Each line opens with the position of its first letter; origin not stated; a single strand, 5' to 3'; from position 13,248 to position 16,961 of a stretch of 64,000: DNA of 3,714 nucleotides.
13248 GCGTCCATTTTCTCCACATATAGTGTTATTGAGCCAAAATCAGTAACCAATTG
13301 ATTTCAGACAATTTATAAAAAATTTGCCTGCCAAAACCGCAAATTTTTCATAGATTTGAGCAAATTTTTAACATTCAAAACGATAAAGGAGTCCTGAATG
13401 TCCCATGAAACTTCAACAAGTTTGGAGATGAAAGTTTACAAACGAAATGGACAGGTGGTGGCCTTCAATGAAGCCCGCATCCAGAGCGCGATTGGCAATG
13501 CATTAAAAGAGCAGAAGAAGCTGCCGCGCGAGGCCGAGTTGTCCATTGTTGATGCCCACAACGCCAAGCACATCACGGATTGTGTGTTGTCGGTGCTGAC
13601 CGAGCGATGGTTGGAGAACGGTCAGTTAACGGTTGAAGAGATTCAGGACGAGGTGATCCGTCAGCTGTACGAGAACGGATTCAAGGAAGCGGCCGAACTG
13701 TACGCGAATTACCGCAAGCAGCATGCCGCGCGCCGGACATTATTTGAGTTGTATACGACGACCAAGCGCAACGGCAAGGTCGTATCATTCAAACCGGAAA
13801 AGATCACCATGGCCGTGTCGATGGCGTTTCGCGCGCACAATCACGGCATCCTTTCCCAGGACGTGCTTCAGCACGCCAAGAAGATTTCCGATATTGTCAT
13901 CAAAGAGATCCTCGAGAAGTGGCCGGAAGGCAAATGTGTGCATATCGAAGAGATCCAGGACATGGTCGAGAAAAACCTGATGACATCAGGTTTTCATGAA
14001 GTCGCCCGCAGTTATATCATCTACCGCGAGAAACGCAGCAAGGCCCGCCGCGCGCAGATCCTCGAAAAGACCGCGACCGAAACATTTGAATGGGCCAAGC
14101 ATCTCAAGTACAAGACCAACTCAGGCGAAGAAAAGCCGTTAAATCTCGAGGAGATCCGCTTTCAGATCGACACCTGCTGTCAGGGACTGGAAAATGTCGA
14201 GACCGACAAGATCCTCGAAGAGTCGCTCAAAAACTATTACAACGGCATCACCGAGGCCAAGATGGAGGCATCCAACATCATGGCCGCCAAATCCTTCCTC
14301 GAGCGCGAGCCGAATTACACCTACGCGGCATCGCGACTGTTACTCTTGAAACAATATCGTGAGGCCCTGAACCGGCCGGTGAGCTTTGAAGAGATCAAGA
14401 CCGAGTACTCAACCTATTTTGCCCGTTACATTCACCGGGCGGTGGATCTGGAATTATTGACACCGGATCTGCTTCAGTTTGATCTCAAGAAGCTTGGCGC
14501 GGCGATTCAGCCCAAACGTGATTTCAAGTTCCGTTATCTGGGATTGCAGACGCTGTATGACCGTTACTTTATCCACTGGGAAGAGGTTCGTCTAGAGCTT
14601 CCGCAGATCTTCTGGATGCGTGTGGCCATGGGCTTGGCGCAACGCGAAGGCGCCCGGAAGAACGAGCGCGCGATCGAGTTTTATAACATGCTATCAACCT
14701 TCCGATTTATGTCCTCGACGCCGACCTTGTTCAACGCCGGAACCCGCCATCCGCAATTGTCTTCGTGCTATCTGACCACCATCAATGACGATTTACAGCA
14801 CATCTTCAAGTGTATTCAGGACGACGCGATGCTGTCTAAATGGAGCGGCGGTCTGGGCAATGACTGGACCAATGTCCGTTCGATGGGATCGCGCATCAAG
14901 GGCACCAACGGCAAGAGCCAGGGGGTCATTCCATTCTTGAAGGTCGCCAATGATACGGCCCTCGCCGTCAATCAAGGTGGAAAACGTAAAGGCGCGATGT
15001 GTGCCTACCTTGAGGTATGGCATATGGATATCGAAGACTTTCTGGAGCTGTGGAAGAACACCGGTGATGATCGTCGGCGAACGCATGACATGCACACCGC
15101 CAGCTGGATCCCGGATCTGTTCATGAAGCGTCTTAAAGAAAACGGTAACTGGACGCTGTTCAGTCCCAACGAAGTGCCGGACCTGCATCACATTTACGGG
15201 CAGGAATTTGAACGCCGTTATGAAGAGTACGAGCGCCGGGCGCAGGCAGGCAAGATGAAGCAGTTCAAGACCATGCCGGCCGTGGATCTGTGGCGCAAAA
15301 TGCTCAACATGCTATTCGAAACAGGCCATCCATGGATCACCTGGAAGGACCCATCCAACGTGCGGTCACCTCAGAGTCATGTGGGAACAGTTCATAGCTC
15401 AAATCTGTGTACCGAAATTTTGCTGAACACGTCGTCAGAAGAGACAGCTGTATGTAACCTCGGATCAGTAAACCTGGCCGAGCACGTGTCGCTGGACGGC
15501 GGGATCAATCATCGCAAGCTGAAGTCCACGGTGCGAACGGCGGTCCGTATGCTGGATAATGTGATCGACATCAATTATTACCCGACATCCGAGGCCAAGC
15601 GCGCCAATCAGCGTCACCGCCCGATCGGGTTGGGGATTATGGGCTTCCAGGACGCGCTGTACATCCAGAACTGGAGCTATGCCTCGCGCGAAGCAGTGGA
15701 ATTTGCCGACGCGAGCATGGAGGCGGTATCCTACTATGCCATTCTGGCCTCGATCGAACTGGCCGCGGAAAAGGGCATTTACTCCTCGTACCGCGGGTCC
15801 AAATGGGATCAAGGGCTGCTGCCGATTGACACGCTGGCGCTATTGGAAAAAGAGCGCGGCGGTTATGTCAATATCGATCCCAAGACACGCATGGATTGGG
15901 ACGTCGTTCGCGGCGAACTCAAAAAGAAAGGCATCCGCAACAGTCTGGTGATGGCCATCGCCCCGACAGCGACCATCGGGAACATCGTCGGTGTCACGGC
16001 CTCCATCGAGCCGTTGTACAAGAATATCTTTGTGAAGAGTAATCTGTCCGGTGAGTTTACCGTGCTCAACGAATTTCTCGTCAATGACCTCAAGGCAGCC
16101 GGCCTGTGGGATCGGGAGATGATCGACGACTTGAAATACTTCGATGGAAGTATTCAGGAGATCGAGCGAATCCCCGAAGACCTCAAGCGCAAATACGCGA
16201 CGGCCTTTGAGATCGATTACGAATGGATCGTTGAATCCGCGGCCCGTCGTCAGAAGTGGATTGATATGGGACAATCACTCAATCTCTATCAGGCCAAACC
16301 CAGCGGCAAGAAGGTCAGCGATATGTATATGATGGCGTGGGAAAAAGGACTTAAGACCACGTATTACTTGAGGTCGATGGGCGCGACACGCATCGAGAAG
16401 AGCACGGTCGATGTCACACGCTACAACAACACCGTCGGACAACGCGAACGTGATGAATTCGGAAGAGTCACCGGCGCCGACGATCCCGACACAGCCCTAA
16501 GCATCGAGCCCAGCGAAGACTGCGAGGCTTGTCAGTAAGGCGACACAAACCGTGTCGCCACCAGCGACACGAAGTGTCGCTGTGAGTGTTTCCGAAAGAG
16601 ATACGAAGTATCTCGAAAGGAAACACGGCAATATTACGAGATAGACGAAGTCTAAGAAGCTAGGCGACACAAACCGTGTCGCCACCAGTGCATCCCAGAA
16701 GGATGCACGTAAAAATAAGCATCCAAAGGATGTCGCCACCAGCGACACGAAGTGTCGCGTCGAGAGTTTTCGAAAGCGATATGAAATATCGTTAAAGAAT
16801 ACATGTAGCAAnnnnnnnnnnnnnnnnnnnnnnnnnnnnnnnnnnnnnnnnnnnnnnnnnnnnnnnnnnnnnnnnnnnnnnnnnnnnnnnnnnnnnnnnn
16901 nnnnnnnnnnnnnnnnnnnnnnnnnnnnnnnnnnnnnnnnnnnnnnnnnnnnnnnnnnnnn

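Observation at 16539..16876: The nrdA-nrdB spacer is a 340-nt mosaic of about ten hairpins, including exact duplications and a nested cruciform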

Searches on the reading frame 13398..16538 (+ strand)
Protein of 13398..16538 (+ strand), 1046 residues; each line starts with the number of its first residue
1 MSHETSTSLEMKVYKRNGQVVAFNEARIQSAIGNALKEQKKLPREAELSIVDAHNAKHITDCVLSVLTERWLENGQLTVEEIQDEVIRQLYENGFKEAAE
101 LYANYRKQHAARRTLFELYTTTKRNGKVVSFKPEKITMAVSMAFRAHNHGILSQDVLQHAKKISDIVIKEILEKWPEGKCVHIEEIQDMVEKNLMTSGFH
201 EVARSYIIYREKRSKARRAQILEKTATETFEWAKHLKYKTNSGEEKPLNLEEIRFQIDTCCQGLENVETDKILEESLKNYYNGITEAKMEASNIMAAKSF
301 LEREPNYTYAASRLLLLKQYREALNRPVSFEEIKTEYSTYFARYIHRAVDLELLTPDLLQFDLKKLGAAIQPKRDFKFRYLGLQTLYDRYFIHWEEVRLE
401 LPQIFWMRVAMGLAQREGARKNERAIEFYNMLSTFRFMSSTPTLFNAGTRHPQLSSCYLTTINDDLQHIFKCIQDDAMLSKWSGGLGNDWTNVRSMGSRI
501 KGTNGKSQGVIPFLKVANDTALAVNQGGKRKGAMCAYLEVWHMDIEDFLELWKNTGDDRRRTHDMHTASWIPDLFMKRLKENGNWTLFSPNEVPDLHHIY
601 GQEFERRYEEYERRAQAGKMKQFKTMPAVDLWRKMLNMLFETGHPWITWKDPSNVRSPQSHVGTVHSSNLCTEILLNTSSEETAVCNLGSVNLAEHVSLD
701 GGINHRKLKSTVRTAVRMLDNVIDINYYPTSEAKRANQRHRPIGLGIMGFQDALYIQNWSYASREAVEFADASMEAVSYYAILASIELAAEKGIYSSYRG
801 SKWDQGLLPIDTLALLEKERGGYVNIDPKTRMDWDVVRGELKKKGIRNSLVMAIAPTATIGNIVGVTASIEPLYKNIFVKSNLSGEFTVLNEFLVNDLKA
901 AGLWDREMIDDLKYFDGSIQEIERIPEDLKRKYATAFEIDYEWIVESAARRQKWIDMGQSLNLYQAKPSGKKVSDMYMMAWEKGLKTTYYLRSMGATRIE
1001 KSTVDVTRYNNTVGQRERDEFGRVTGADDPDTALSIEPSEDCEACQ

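Call 10: search_protein_families(library=pfam, proteins=[window:13398-16538:+])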
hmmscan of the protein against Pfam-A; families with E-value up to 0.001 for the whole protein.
window:13398-16538:+ (1046 aa): 3 families
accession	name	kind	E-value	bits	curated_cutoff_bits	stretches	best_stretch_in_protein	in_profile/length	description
PF02867.20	Ribonuc_red_lgC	-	4.6e-191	636.4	23.9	1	455-991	1-523/523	Ribonucleotide reductase, barrel domain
PF03477.21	ATP-cone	-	4.9e-38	130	25.8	2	122-214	4-87/88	ATP cone domain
PF00317.26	Ribonuc_red_lgN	-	2.1e-25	89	28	1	377-451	2-76/77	Ribonucleotide reductase, all-alpha domain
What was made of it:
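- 13398..16538 (+): nrdA, class I RNR large subunit, 1046 aa, stop codon TAA at 16536-16538. Pfam ATP-cone (2 stretches), Ribonuc_red_lgN and Ribonuc_red_lgC (E 4.6e-191), call 10.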

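Call 14: find_encoding_contigs(protein=window:13398-16538:+, flank=10000, max_places=10)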
Protein window:13398-16538:+ (1046 aa): 1 contig read that carries it; 1 place shown.
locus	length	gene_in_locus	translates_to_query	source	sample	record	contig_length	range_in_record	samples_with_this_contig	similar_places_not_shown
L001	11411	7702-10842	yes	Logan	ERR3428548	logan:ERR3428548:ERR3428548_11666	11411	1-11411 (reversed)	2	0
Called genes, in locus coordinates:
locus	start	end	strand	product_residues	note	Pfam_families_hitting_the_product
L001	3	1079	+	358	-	?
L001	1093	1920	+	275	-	PF00378:ECH_1, PF16113:ECH_2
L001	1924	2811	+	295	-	PF01040:UbiA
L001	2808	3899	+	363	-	PF21508:MenC_N, PF13378:MR_MLE_C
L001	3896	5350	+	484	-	PF00501:AMP-binding, PF13193:AMP-binding_C (weak)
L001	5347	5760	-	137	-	PF13279:4HBT_2, PF03061:4HBT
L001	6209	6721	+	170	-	PF00578:AhpC-TSA, PF08534:Redoxin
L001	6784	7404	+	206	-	PF00081:Sod_Fe_N, PF02777:Sod_Fe_C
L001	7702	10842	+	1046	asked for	PF03477:ATP-cone, PF00317:Ribonuc_red_lgN, PF02867:Ribonuc_red_lgC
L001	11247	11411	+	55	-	?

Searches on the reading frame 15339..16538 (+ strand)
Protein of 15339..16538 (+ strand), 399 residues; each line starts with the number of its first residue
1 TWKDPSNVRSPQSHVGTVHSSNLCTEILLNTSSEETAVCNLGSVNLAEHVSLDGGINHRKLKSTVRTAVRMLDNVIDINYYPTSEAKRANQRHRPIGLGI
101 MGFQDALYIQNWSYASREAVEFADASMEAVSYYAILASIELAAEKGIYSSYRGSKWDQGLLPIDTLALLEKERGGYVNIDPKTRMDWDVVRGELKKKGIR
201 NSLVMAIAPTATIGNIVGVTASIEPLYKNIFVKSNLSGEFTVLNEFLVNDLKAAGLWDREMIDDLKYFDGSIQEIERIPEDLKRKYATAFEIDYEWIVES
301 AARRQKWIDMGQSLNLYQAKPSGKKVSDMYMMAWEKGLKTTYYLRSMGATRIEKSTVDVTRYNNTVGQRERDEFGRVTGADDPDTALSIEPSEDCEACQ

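Call 71: find_homologous_proteins(query=window:15339-16538:+, max_evalue=1e-100)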
Query window:15339-16538:+ (399 aa): 5388 proteins with E <= 1e-100 among 8000 candidates; the best 120 are listed.
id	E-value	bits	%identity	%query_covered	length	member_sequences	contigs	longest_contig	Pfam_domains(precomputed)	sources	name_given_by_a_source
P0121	5.0e-216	735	81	100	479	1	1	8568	PF02867.21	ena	-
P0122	5.3e-215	732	79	100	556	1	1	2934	PF02867.21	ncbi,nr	ncbi:MAG: ribonucleoside-diphosphate reductase subunit alpha, partial [Candidatus Omnitrophica bacte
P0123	8.5e-212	721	78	100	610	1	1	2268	PF02867.21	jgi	-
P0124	2.3e-211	720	78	100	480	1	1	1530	PF02867.21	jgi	jgi:ribonucleoside-diphosphate reductase alpha chain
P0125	1.1e-209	714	78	100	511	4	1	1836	PF02867.21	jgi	jgi:ribonucleoside-diphosphate reductase alpha chain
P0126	1.2e-208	711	77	100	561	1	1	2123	PF02867.21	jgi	jgi:ribonucleoside-diphosphate reductase alpha chain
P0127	5.0e-207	706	77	100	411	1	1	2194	PF02867.21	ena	-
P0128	1.5e-206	704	76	100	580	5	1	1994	PF02867.21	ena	-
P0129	1.9e-206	704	76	100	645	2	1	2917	PF02867.21,PF00317.27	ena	-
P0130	2.1e-206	703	76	100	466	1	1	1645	PF02867.21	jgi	-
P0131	1.1e-204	698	76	100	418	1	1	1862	PF02867.21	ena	-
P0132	2.2e-202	690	76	100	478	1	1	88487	PF02867.21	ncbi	-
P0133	4.5e-202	689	75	100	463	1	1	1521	PF02867.21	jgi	jgi:ribonucleoside-diphosphate reductase alpha chain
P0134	5.4e-202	689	76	100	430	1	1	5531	PF02867.21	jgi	jgi:ribonucleoside-diphosphate reductase alpha chain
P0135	6.8e-201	685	75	100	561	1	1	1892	PF02867.21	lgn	-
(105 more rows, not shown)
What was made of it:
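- Tried and rejected: A search with the NrdA C-terminus found nothing above 81% identity (call 71).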

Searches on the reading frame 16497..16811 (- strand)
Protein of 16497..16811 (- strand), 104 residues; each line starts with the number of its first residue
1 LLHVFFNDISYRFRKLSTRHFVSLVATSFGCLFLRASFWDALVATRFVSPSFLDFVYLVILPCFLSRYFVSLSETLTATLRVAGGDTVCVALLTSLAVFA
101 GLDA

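Call 83: search_protein_families(library=pfam, proteins=[window:16497-16811:-], max_evalue=0.01)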
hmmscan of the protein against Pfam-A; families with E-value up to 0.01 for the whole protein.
window:16497-16811:- (104 aa): 0 families
